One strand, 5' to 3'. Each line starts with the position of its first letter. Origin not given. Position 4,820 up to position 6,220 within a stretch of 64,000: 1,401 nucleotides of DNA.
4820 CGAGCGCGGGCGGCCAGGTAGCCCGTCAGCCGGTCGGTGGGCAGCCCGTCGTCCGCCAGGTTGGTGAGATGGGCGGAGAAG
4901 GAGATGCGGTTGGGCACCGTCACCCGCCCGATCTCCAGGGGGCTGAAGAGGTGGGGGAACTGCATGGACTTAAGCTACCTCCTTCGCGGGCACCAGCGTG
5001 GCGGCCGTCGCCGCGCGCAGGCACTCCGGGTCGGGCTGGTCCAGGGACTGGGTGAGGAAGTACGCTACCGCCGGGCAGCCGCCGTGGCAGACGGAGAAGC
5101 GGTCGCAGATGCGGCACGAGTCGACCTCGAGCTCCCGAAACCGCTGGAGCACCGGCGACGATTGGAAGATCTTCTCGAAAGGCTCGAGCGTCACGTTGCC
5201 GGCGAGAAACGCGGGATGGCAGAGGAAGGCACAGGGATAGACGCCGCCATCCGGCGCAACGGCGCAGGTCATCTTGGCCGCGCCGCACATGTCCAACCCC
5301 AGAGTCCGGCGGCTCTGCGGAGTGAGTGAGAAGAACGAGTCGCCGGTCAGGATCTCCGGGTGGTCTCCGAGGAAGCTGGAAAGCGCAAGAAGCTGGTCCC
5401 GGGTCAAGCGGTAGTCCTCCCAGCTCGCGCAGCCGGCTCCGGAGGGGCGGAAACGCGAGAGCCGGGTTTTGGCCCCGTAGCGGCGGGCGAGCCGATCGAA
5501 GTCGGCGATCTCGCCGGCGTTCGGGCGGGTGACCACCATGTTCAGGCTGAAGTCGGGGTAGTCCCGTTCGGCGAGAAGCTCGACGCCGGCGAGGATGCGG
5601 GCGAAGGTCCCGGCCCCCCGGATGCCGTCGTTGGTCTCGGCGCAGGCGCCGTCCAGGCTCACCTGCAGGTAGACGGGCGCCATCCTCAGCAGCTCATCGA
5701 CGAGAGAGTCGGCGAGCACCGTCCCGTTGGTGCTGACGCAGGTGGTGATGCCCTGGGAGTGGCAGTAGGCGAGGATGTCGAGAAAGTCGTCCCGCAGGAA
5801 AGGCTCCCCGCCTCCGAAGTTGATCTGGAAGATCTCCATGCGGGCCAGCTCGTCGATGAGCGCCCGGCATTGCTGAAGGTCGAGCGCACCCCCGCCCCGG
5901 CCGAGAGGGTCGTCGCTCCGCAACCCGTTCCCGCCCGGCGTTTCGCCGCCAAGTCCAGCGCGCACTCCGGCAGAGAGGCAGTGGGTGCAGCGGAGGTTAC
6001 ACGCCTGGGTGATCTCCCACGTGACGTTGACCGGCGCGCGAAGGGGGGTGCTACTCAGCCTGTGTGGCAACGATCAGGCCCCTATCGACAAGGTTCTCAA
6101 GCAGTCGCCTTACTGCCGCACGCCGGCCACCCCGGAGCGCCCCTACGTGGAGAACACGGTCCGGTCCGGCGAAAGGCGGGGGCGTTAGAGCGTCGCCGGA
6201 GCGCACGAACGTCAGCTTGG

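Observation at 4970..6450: mftABC present but mftD, mftE and mftF absent from the neighbourhood; MftA core is the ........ variant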

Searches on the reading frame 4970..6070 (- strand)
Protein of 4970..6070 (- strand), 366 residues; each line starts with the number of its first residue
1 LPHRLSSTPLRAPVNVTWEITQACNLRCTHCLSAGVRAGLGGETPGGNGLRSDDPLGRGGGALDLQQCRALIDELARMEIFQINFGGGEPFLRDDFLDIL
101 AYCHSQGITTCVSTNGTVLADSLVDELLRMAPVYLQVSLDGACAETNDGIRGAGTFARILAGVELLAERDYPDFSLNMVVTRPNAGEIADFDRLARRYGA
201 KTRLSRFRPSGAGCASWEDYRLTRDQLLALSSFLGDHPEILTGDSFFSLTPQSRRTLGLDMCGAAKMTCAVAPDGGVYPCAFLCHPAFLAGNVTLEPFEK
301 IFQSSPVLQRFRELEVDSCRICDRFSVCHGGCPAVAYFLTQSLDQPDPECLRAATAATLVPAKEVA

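Call 3: search_protein_families(library=ncbifam, proteins=[window:4970-6070:-], max_evalue=0.01)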
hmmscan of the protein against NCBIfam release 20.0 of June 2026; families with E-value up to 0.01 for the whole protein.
window:4970-6070:- (366 aa): 80 families (the best 25 are shown)
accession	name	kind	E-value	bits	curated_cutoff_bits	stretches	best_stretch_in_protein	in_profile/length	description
TIGR03962.1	mycofact_rSAM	equivalog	2e-99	333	265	2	62-355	40-336/339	mycofactocin radical SAM maturase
TIGR04545.1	rSAM_ahbD_hemeb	equivalog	4.1e-36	125.1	500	2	16-202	2-169/339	heme b synthase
NF045574.1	sacti_mat_StsB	exception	9.1e-33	113.8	625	1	61-343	123-404/466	StsB family radical SAM/SPASM domain sactipeptide maturase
TIGR04250.1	SCM_rSAM_ScmE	equivalog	6.4e-32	110.8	400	2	13-195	2-162/358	SynChlorMet cassette radical SAM/SPASM protein ScmE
TIGR04053.2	TIGR04053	equivalog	2.9e-31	109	395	2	12-201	6-179/366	TIGR04053 family radical SAM/SPASM domain-containing protein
TIGR04055.1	rSAM_NirJ2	equivalog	1.3e-30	107.1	500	2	16-204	2-170/326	putative heme d1 biosynthesis radical SAM protein NirJ2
NF050035.1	rSAM_WgK_link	exception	1.5e-30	106.5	650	2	12-176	7-153/367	radical SAM/SPASM peptide maturase WgkB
TIGR02109.1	PQQ_syn_pqqE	equivalog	2.2e-30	105.8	381.35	1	61-359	35-339/358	pyrroloquinoline quinone biosynthesis protein PqqE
TIGR04303.1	GeoRSP_rSAM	equivalog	1.1e-27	97.5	400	2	70-226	39-196/325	GeoRSP system radical SAM/SPASM protein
TIGR04054.1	rSAM_NirJ1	equivalog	1.3e-25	89.9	650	2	62-189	65-191/387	putative heme d1 biosynthesis radical SAM protein NirJ1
TIGR04051.1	rSAM_NirJ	equivalog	1.8e-25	89.6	515.45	1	16-215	4-184/354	heme d1 biosynthesis radical SAM protein NirJ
TIGR04546.1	rSAM_ahbC_deAc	equivalog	2.4e-25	89.2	650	1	12-190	38-195/390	12,18-didecarboxysiroheme deacetylase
TIGR04347.1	pseudo_SAM_Halo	equivalog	3.1e-25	89.2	525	2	11-191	36-195/390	TIGR04347 family pseudo-SAM/SPASM protein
TIGR04082.1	rSAM_for_selen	equivalog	4.7e-24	85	350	1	63-339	225-503/516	thio(seleno)oxazole modification radical SAM maturase SbtM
NF041298.1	rSAM_mat_DynA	equivalog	3.9e-23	82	450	1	85-350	57-339/356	dynobactin maturation radical SAM/SPASM protein DynA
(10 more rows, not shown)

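Call 13: find_encoding_contigs(protein=window:4970-6070:-, flank=10000, max_places=6)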
Protein window:4970-6070:- (366 aa): no gene with exactly this product is on record in the collection.

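Call 14: find_homologous_proteins(query=window:4970-6070:-, max_evalue=1e-30)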
Query window:4970-6070:- (366 aa): 5494 proteins with E <= 1e-30 among 8000 candidates; the best 120 are listed.
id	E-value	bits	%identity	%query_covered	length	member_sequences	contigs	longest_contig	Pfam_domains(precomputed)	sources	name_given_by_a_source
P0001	3.5e-207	706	86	100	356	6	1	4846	PF13186.12,PF04055.28,PF13353.12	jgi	jgi:[mycofactocin precursor peptide]-tyrosine decarboxylase / 3-amino-5-[(4-hydroxyphenyl)methyl]-4,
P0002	4.5e-189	646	78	100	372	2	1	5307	PF13186.12,PF04055.28,PF13353.12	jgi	jgi:mycofactocin radical SAM maturase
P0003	8.3e-185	632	77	100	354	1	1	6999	PF13186.12,PF04055.28,PF13353.12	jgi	-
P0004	4.9e-180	616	77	100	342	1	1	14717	PF13186.12,PF04055.28,PF13353.12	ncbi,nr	ncbi:MAG: mycofactocin radical SAM maturase [Actinobacteria bacterium RBG_16_64_13]|nr:MAG: mycofact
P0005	7.4e-180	616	77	100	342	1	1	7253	PF13186.12,PF04055.28,PF13353.12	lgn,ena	-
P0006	1.6e-179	615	74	100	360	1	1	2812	PF13186.12,PF04055.28,PF13353.12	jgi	jgi:mycofactocin radical SAM maturase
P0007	1.1e-177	609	75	99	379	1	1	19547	PF13186.12,PF04055.28,PF13353.12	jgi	jgi:[mycofactocin precursor peptide]-tyrosine decarboxylase / 3-amino-5-[(4-hydroxyphenyl)methyl]-4,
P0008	2.6e-176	604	78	96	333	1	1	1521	PF13186.12,PF04055.28,PF13353.12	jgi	jgi:mycofactocin radical SAM maturase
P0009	6.6e-176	603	77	96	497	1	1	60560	PF13186.12,PF04055.28,PF13353.12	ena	-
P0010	7.1e-176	603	75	100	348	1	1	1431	PF13186.12,PF04055.28,PF13353.12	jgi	jgi:mycofactocin radical SAM maturase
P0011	7.5e-176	603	76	99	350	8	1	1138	PF13186.12,PF04055.28,PF13353.12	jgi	jgi:mycofactocin radical SAM maturase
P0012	1.0e-175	602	76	99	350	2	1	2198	PF13186.12,PF04055.28,PF13353.12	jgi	jgi:mycofactocin radical SAM maturase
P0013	5.3e-175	600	77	99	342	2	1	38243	PF13186.12,PF04055.28,PF13353.12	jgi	-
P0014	7.3e-175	599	75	99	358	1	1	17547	PF13186.12,PF04055.28,PF13353.12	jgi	jgi:[mycofactocin precursor peptide]-tyrosine decarboxylase / 3-amino-5-[(4-hydroxyphenyl)methyl]-4,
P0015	1.2e-174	599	75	100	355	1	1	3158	PF13186.12,PF04055.28,PF13353.12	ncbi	ncbi:MAG: mycofactocin radical SAM maturase [bacterium]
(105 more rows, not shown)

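Call 15: find_related_loci(query=window:4970-6070:-, collection=genome_contigs, flank=10000)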
Query window:4970-6070:- (366 aa) in genome_contigs; peptide patterns used: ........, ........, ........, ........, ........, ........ (x = any residue, [..] = any of these).
318 stretches matched a pattern; 83 encode a relative of the query (tblastn E <= 1e-3); the best 80 are kept; 80 distinct loci.
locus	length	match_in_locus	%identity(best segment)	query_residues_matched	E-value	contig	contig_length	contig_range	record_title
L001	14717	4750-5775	77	1-366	0e+0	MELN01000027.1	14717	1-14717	MAG: Actinobacteria bacterium RBG_16_64_13 RBG_16_scaffold_16691, whole genome shotgun sequence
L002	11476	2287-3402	77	1-366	0e+0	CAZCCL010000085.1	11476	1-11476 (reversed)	MAG TPA_asm: uncultured Gaiellales bacterium isolate SRP185410_co2_381 genome assembly, contig: NODE_7259_length_11476_c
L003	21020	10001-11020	75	3-366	6e-177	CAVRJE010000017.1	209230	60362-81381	MAG: uncultured Actinomycetota bacterium isolate MFD05942.bin.2.329 genome assembly, contig: contig_43500, whole genome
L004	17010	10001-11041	73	4-366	2e-174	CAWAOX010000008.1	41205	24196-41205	MAG: uncultured Actinomycetota bacterium isolate MFD02979.bin.1.129 genome assembly, contig: contig_153351, whole genome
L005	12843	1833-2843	71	3-358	2e-167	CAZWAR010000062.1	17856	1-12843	MAG TPA_asm: uncultured Gaiellales bacterium isolate binchicken_co129_799 genome assembly, contig: NODE_9238_length_1785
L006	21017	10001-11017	72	2-353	5e-167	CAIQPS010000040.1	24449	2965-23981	MAG: uncultured actinobacterium isolate LaPlata_bin-3933 genome assembly, contig: bin-3933:040/169, whole genome shotgun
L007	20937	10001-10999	72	5-356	3e-164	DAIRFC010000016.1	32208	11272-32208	MAG TPA_asm: Actinomycetota bacterium isolate CTOTU19831 NODE_1256_length_32208_cov_23.340964, whole genome shotgun sequ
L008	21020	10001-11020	69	4-366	5e-161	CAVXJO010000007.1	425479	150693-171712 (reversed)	MAG: uncultured Thermoleophilia bacterium isolate MFD05684.bin.1.282 genome assembly, contig: contig_37060, whole genome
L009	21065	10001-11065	67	1-360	2e-154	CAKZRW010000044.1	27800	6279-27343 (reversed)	MAG TPA_asm: uncultured actinobacterium isolate SRR5214706_bin.117_CONCOCT_v1.1_MAG genome assembly, contig: ERZ1744544.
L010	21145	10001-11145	78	1-366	5e-163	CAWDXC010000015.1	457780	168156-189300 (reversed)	MAG: uncultured Actinomycetes bacterium isolate MFD05942.bin.1.358 genome assembly, contig: contig_40176, whole genome s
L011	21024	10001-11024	75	4-357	4e-146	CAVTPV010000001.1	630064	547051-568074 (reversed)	MAG: uncultured Actinomycetota bacterium isolate MFD00905.bin.2.193 genome assembly, contig: contig_12090, whole genome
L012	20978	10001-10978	51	5-351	1e-108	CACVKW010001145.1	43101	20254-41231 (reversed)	Olavius sp. associated proteobacterium Delta 1 isolate mag2:49deedb4-927c-43a8-ad40-04e63e16f3c8 genome assembly, contig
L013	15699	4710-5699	51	1-351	5e-108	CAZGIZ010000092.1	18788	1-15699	MAG TPA_asm: uncultured Desulfobacteraceae bacterium isolate binchicken_co81_519 genome assembly, contig: NODE_4103_leng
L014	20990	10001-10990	49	1-351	5e-108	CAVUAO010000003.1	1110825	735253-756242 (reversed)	MAG: uncultured Chloroflexia bacterium isolate MFD04408.bin.1.159 genome assembly, contig: contig_28241, whole genome sh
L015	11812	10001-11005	51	4-359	1e-107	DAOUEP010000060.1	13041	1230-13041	MAG TPA_asm: Dehalococcoidales bacterium isolate N6_293 k139_411905, whole genome shotgun sequence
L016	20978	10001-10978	50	5-351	1e-106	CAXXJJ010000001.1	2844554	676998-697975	MAG: Desulfatiglandales bacterium isolate ad7cffaf-6c2b-4e6c-8426-e31439b40ff1 genome assembly, contig: contig_1, whole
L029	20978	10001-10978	50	5-351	6e-105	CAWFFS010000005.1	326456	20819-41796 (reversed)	MAG: uncultured delta proteobacterium isolate MFD02416.bin.2.25 genome assembly, contig: contig_29613, whole genome shot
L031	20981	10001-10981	47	4-351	6e-105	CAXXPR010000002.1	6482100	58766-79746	MAG: Desulfatiglandales bacterium isolate a8f5a47d-4dac-4919-b032-e1fff6f47f18 genome assembly, contig: contig_2, whole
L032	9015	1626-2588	49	10-351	1e-104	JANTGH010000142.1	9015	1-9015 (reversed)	MAG: Desulfobulbaceae bacterium isolate bin10054 c_000000008869, whole genome shotgun sequence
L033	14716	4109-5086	50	5-351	7e-105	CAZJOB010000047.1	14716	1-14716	MAG TPA_asm: uncultured Desulfatiglans sp. isolate SRP192927_co6_698 genome assembly, contig: NODE_9713_length_14716_cov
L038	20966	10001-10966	50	10-351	1e-104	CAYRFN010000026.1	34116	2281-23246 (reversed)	MAG TPA_asm: uncultured Desulfobacteraceae bacterium isolate SRP323688_co1_105 genome assembly, contig: NODE_2284_length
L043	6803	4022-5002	48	4-351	9e-104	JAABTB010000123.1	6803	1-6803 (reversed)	MAG: Desulfobacula sp. isolate S20.Bin121 Scaffold_109, whole genome shotgun sequence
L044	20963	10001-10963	48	10-351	1e-103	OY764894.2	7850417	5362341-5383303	MAG: uncultured Desulfobacterium sp. isolate 35125921-b51f-40db-957b-bccbeeb29ead genome assembly, chromosome: 1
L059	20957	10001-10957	51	12-351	1e-99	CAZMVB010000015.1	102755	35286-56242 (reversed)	MAG TPA_asm: uncultured Desulfarculales bacterium isolate binchicken_co178_57 genome assembly, contig: NODE_404_length_1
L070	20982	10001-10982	52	13-356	1e-80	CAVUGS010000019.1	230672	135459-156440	MAG: uncultured Thermoleophilia bacterium isolate MFD02159.bin.2.70 genome assembly, contig: contig_4742, whole genome s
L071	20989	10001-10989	72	5-352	5e-88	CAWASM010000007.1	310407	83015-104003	MAG: uncultured Actinomycetes bacterium isolate MFD02416.bin.2.126 genome assembly, contig: contig_8340, whole genome sh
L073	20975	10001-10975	41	10-351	8e-79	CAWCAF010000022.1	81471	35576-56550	MAG: uncultured Acidimicrobiales bacterium isolate MFD03551.bin.2.24 genome assembly, contig: contig_62564, whole genome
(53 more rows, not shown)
